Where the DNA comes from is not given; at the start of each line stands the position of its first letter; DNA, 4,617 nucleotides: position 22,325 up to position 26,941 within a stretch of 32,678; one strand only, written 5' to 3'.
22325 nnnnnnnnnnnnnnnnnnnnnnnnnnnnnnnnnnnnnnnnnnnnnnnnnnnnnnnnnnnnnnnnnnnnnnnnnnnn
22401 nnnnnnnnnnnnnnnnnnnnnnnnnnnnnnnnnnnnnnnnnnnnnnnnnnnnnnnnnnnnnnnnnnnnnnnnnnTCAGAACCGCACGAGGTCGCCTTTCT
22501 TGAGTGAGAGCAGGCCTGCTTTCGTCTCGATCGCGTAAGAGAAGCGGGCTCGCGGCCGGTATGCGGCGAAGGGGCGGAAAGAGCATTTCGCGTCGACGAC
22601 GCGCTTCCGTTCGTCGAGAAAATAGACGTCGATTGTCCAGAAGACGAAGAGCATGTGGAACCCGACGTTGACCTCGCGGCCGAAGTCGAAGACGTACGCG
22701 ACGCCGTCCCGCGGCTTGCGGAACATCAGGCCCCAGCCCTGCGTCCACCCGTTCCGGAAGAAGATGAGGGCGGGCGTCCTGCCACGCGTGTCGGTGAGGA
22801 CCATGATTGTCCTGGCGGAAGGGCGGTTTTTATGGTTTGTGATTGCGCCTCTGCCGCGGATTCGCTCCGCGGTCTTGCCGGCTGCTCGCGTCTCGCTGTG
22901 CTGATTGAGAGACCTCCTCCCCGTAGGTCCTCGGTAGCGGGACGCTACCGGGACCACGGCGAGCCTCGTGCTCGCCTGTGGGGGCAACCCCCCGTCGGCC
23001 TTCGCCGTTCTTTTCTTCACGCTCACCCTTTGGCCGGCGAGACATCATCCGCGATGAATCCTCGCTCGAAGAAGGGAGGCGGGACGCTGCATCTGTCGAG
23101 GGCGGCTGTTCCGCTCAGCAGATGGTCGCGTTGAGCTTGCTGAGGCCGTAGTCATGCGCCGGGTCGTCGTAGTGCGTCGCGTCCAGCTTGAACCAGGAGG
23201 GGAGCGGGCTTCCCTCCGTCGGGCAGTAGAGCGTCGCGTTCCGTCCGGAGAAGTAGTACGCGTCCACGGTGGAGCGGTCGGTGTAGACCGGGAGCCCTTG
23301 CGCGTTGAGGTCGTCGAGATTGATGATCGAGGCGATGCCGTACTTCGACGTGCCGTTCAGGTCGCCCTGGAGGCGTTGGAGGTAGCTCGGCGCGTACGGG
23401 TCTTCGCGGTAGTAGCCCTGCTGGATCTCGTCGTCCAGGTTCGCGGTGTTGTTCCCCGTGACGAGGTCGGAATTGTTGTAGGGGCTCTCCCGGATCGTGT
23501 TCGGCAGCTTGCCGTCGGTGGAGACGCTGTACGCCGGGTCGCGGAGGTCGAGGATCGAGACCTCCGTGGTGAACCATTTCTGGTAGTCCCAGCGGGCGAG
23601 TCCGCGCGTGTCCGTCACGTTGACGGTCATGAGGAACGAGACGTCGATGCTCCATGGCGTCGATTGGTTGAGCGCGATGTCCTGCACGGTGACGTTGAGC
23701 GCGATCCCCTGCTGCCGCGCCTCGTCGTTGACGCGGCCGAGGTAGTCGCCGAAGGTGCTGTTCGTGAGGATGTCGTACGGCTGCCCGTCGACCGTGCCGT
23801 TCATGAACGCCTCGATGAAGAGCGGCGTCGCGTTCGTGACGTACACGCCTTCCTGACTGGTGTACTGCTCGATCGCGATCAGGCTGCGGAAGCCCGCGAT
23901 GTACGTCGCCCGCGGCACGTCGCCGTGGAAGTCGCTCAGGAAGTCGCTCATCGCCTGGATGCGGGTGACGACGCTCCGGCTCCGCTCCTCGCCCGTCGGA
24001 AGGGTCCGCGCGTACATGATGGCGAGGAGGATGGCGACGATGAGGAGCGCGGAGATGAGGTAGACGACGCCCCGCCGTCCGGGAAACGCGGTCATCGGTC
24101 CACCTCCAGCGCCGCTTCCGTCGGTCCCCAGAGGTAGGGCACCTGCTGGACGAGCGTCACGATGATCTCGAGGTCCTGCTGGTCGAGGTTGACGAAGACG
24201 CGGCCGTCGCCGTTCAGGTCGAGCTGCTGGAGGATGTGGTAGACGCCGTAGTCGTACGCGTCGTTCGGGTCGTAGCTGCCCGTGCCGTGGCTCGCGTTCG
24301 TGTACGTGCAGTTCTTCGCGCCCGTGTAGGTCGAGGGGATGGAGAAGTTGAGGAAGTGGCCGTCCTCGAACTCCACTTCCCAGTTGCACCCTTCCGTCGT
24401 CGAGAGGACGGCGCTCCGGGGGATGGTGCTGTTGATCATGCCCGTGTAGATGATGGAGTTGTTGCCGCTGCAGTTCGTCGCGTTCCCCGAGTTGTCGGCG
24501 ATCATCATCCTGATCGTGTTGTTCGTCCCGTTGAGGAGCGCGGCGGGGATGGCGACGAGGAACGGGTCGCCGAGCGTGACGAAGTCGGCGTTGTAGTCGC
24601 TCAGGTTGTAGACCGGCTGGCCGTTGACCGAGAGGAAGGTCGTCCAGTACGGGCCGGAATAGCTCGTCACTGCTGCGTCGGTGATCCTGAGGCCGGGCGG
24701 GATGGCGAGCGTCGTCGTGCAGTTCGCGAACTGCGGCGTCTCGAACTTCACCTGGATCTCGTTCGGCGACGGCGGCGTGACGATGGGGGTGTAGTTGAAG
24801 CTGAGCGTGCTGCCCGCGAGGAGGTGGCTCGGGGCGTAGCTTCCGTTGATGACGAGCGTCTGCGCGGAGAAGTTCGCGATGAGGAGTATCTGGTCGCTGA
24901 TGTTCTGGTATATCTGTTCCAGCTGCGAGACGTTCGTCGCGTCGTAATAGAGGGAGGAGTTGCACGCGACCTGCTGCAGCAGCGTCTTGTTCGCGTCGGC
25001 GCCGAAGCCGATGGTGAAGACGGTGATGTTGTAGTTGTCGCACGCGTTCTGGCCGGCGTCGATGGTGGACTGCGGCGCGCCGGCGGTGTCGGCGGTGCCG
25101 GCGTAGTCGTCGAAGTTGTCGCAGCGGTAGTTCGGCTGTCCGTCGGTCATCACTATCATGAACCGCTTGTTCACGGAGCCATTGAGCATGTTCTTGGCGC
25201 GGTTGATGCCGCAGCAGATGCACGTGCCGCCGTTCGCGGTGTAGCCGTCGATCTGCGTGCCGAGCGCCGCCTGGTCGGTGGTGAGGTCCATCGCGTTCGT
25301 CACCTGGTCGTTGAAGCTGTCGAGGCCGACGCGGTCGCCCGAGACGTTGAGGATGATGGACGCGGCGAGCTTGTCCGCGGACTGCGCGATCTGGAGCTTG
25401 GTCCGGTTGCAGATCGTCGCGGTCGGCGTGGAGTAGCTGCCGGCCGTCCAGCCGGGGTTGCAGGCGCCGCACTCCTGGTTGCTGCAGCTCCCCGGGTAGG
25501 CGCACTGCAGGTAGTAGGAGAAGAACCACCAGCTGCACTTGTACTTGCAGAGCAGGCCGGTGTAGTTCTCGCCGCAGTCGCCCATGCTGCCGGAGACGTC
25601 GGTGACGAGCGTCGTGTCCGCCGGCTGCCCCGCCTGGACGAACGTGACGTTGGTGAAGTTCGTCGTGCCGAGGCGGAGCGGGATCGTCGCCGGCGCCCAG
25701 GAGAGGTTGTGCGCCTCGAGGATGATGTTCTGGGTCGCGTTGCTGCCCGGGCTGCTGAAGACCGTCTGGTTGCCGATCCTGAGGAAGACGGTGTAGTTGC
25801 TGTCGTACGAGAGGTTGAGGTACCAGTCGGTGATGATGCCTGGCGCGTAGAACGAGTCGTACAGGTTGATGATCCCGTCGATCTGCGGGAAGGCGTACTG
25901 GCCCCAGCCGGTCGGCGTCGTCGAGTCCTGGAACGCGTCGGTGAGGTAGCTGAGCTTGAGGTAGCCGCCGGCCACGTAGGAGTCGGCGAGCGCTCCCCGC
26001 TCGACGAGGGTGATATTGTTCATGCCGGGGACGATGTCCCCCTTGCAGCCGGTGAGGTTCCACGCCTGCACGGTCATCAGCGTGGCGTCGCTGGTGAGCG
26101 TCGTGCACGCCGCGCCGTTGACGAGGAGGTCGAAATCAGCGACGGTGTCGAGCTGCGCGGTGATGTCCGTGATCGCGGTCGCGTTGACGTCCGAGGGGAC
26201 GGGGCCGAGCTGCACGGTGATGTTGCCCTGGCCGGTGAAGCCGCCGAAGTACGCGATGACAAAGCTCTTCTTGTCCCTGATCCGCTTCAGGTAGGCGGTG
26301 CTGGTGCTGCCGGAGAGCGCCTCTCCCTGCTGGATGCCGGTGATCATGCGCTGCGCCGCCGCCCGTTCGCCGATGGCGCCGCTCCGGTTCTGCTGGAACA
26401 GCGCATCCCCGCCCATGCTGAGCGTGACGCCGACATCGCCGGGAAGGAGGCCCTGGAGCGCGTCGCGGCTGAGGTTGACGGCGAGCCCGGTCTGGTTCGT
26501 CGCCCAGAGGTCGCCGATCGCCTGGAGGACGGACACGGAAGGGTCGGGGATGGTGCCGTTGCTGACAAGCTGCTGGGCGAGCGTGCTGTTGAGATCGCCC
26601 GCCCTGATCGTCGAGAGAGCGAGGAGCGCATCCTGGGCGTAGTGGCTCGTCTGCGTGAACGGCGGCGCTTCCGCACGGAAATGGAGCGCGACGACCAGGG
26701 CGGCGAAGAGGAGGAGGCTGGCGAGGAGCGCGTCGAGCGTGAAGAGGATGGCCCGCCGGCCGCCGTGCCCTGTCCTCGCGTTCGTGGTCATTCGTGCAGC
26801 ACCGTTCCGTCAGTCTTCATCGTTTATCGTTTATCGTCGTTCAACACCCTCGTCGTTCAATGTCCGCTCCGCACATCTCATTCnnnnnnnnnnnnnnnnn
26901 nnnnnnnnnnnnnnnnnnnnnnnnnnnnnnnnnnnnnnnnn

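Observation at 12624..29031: Epd/Tad-like type IV filament locus with an accessory gene set not explained by known archaeal pilus or archaellum loci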

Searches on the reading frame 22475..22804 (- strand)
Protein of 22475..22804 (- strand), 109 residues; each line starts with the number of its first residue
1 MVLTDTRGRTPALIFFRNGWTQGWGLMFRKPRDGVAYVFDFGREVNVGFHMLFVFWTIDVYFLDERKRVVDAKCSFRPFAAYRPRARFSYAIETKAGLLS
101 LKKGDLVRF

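Call 102: search_dna_similar(query=window:22475-22804:-, collection=plasmids, mode=protein, max_rows=15, max_evalue=0.001)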
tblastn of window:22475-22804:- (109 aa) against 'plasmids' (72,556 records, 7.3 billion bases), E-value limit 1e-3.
No match.

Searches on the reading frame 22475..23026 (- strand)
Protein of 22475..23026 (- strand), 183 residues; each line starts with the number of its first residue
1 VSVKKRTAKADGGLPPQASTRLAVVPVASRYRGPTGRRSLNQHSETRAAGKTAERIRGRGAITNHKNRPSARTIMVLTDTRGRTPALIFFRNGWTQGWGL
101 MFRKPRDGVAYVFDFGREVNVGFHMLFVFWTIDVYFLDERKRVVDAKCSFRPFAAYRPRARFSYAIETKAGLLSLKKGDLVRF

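Call 7: search_protein_families(library=pfam, proteins=[window:22475-23026:-], max_evalue=0.01)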
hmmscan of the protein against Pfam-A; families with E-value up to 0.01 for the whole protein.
window:22475-23026:- (183 aa): 1 family
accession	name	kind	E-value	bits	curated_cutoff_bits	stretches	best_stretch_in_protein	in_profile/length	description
PF02643.20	DUF192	-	2.6e-10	40.8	27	1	92-182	8-95/96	Uncharacterized ACR, COG1430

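Call 14: search_protein_families(library=ncbifam, proteins=[window:22475-23026:-], max_evalue=0.05)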
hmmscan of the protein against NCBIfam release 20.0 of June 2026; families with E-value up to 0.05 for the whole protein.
window:22475-23026:- (183 aa): 1 family
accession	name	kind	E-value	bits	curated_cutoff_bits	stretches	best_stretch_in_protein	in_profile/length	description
NF002996.0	PRK03760.1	equivalog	2.3e-15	56.5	146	1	98-183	28-116/121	hypothetical protein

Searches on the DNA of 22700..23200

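Call 78: search_rna_families(source=window, start=22700, end=23200, threshold=evalue, max_evalue=1)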
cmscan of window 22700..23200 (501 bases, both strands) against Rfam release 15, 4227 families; matches with E-value up to 1: 1.
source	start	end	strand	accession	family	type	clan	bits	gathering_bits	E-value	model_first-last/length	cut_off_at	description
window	22993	23052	-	RF01134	sR30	Gene; snRNA; snoRNA; CD-box;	-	17.7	38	0.041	1-57/57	no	Small nucleolar RNA sR30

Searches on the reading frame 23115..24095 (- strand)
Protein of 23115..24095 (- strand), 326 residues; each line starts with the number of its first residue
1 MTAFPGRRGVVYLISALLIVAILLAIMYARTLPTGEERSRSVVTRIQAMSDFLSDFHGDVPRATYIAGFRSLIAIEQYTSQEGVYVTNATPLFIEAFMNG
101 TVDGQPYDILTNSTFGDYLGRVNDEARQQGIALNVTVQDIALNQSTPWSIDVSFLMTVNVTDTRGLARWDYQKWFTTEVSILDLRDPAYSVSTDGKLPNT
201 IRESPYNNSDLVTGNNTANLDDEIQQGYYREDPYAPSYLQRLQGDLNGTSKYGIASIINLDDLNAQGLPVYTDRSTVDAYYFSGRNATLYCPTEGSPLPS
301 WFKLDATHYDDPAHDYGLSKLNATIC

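Call 7: search_protein_families(library=pfam, proteins=[window:23115-24095:-], max_evalue=0.01)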
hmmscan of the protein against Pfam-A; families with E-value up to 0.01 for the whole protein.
window:23115-24095:- (326 aa): 0 families

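Call 14: search_protein_families(library=ncbifam, proteins=[window:23115-24095:-], max_evalue=0.05)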
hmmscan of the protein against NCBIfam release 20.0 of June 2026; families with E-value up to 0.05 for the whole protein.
window:23115-24095:- (326 aa): 0 families

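Call 62: search_protein_families(library=pfam, alignment_id=A2, max_evalue=0.05)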
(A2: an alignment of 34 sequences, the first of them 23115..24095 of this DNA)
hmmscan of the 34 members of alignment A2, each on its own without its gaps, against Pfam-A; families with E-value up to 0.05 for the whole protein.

A. member 1, window:23115-24095:- (326 aa): 0 families

B. families by the number of members that match (of 34 scanned): 6 families
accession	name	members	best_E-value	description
PF19289.4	PmbA_TldD_3rd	2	0.026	PmbA/TldA metallopeptidase C-terminal domain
PF12244.13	DUF3606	1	0.00054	Protein of unknown function (DUF3606)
PF04415.17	DUF515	1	0.0046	Protein of unknown function (DUF515)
PF14880.11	COX14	1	0.0082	Cytochrome oxidase c assembly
PF25281.1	MBL_MAP1B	1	0.019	MAP1B MBL-like domain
PF17036.11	CBP_BcsS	1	0.031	Cellulose biosynthesis protein BcsS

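Call 87: find_homologous_proteins(query=window:23115-24095:-, max_evalue=0.001)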
Query window:23115-24095:- (326 aa): 38 proteins with E <= 0.001 among 1779 candidates.
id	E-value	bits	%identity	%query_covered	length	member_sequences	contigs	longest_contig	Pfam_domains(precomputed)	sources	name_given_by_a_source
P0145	3.5e-217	737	100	100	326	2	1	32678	-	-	-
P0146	2.6e-148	511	69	98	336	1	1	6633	-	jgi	jgi:hypothetical protein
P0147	3.2e-147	508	68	98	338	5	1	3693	-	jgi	jgi:hypothetical protein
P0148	5.7e-146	503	69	98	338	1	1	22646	-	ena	-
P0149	4.7e-138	477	66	98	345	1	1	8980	-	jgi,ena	-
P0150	1.9e-134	466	65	98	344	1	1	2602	-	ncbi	-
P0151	1.4e-133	463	64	98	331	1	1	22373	-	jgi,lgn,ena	-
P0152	4.1e-132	458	63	98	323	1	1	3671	-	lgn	-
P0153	7.1e-131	454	62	98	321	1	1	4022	-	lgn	-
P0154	2.5e-130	452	61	98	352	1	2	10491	-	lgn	-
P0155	1.7e-128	446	62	98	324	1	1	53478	-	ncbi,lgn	-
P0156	4.0e-128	445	61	98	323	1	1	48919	-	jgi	-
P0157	5.7e-128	444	61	98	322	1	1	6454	-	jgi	-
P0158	1.2e-125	437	62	97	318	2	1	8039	-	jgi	-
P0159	1.1e-123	430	60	98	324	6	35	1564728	-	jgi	jgi:hypothetical protein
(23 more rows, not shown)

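Call 90: find_encoding_contigs(protein=P0159, flank=10000, max_places=3)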
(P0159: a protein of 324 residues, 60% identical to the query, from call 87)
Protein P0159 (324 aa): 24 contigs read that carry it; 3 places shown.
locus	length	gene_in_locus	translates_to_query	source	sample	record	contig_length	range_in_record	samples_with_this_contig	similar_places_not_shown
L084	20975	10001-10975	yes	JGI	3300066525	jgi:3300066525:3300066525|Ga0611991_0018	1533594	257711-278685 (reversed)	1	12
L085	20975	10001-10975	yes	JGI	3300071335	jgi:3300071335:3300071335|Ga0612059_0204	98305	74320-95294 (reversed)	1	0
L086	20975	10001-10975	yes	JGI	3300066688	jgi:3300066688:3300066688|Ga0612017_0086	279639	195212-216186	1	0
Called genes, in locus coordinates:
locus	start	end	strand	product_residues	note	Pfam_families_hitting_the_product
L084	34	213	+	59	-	PF01667:Ribosomal_S27e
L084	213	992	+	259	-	PF00575:S1, PF07541:EIF_2_alpha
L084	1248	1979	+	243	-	PF09754:PAC2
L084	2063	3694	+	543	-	-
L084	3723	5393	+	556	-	PF13620:CarboxypepD_reg (weak)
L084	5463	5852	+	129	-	-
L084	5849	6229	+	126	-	-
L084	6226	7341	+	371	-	-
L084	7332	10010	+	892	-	PF13519:VWA_2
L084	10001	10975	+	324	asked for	-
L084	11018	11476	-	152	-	-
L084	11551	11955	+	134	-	PF02643:DUF192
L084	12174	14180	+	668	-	PF13948:DUF4215, PF13620:CarboxypepD_reg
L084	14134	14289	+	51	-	-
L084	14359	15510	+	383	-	-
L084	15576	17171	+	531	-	PF00437:T2SSE, PF23989:PilB3_C (faint)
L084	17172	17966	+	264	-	PF00482:T2SSF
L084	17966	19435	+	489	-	PF00482:T2SSF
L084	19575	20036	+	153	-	-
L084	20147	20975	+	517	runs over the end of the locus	PF03952:Enolase_N, PF00113:Enolase_C, PF13378:MR_MLE_C (weak)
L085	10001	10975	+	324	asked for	-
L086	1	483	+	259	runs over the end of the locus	PF00575:S1, PF07541:EIF_2_alpha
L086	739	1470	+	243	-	PF09754:PAC2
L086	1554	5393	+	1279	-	PF13620:CarboxypepD_reg (weak)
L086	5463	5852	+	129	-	-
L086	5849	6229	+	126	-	-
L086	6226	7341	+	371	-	-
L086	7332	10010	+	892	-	PF13519:VWA_2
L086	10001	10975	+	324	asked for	-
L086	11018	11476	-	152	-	-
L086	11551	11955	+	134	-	PF02643:DUF192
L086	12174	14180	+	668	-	PF13948:DUF4215, PF13620:CarboxypepD_reg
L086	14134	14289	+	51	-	-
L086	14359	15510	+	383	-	-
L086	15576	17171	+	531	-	PF00437:T2SSE, PF23989:PilB3_C (faint)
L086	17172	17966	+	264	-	PF00482:T2SSF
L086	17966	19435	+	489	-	PF00482:T2SSF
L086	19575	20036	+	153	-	-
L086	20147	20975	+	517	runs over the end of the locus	PF03952:Enolase_N, PF00113:Enolase_C, PF13378:MR_MLE_C (weak)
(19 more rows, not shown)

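Call 96: predict_structure(alignment_id=A7)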
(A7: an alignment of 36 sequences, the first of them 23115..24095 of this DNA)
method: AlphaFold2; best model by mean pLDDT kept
length: 326 residues; sequences in the alignment: 36
mean_pLDDT: 86.7   pTM: 0.77
mean pLDDT of the five models: 86.7, 85.3, 79.0, 74.9, 70.8
residues with pLDDT >= 90: 154; 70-90: 156; 50-70: 13; < 50: 3
segments of 3 or more residues with pLDDT < 50: 1-3
pLDDT, mean of each block of 10 residues (from residue 1): 60 89 80 74 87 94 97 95 92 97 96 96 93 96 94 97 88 97 92 83 89 88 87 88 85 83 73 73 77 76 82 79 82
secondary structure, 60 per line:
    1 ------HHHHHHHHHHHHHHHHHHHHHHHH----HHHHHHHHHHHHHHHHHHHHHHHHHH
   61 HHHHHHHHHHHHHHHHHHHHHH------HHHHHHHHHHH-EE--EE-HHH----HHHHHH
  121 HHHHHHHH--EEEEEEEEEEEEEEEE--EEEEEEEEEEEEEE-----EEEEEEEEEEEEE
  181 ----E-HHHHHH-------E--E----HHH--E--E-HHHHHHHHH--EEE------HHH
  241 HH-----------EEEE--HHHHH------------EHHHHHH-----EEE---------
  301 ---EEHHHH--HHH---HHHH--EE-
elements in order: H7-30 H35-82 H89-99 H115-128 E131-146 E149-162 E168-180 H187-192 H218-226 E229-231 H238-242 E254-257 H260-264 H278-283 E289-291 H306-309 H318-321

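Call 100: fold_search(model_id=the predicted structure, library=pdb)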
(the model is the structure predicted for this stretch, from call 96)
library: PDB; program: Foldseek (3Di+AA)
matches with E <= 10: 1293; with E <= 0.001: 0
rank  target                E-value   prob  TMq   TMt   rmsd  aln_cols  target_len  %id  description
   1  5wd6_B                7.7e-03  0.97  0.20  0.31   7.1       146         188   16  bovine salivary protein form 30b (released 2018-07-11)
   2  7rxu                  8.7e-03  1.00  0.14  0.32   2.6        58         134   12  Crystal structure of Cj1090c (released 2022-08-31)
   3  6p77_A                1.0e-02  0.60  0.13  0.26  15.9       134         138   10  2.5 Angstrom structure of Caci_6494 from Catenulispora Acidiphila (released 2020-06-17)
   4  1hkx_C                1.4e-02  0.51  0.14  0.28  18.7       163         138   10  Crystal structure of calcium/calmodulin-dependent protein kinase (released 2003-06-02)
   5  3eby                  1.6e-02  0.60  0.14  0.27  17.3       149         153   11  Crystal structure of the beta subunit of a putative aromatic-ring-hydroxylating dioxygenase (YP_001165631.1) from NOVOSP (released 2008-09-09)
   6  5ig4_B                1.9e-02  0.69  0.15  0.32  15.7       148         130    9  Crystal structure of N. vectensis CaMKII-A hub (released 2016-03-23)
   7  8rj3_H                1.9e-02  0.63  0.12  0.31  16.9       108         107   17  Human RAD52 open ring conformation (released 2024-04-24)
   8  8rjw_E                1.9e-02  0.57  0.12  0.21  17.0       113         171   13  Human RAD52 open ring - ssDNA complex (released 2024-04-24)
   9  6o1t_A                2.2e-02  0.60  0.17  0.25  10.5       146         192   20  BOVINE SALIVARY PROTEIN FORM 30B WITH OLEIC ACID (released 2019-03-13)
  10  2ux0_B                2.2e-02  0.57  0.14  0.31  18.4       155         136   11  Structure of the oligomerisation domain of calcium-calmodulin dependent protein kinase II gamma (released 2007-04-10)
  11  6p7l_C                2.2e-02  0.54  0.14  0.28  13.9       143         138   15  1.8 Angstrom structure of Aln2 from Streptomyces sp. CM020 (released 2020-06-17)
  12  8bjm_B                2.2e-02  0.54  0.12  0.20  17.0       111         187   15  Human full length RAD52 undecamer. (released 2023-11-15)
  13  7o41_E                2.2e-02  0.38  0.13  0.20  23.5       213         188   13  Hexameric composite model of the Inner Membrane Complex (IMC) with the Arches from the fully-assembled R388 type IV se (released 2022-06-22)
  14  3d9r_D                2.2e-02  0.28  0.13  0.24  12.9       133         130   11  Crystal structure of ketosteroid isomerase-like protein (YP_049581.1) from ERWINIA CAROTOVORA ATROSEPTICA SCRI1043 at  (released 2008-07-01)
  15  6vw4_B                2.4e-02  0.54  0.14  0.27  12.6       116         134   11  2.35 Angstrom structure of Caci_6494 from Catenulispora Acidiphila in complex with S-DNPA (released 2020-06-17)
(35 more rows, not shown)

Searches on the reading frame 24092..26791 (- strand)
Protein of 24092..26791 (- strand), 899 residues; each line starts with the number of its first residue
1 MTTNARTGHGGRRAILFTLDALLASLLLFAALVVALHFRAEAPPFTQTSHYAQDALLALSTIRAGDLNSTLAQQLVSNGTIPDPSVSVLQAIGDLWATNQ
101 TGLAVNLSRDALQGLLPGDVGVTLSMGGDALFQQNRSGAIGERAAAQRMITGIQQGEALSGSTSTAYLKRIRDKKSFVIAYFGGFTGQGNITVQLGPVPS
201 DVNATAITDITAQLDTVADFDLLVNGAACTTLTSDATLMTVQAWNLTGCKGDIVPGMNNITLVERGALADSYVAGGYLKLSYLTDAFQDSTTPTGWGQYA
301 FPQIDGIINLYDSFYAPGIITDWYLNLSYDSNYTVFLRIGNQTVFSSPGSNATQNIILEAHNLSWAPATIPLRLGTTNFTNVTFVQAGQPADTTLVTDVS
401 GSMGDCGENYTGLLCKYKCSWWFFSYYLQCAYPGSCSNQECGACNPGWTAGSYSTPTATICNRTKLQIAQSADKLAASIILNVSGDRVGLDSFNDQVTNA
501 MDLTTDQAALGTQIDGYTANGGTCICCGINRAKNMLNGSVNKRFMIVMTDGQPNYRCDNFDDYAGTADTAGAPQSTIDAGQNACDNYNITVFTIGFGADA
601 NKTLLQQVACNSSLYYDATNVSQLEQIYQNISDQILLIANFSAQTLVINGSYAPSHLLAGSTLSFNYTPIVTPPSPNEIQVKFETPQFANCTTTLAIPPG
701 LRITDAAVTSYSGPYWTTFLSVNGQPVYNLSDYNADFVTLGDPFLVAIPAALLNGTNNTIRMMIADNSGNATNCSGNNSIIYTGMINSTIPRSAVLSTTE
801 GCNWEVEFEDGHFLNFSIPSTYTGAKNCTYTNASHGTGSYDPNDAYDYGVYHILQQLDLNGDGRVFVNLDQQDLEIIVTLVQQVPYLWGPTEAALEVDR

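Call 7: search_protein_families(library=pfam, proteins=[window:24092-26791:-], max_evalue=0.01)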
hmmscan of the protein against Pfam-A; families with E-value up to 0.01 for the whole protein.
window:24092-26791:- (899 aa): 2 families
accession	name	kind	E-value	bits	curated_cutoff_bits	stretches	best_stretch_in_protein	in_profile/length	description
PF00092.34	VWA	-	3.9e-14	53.7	23.8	1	467-629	19-173/174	von Willebrand factor type A domain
PF13519.12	VWA_2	-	7.5e-09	36.6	27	1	469-552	21-107/107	von Willebrand factor type A domain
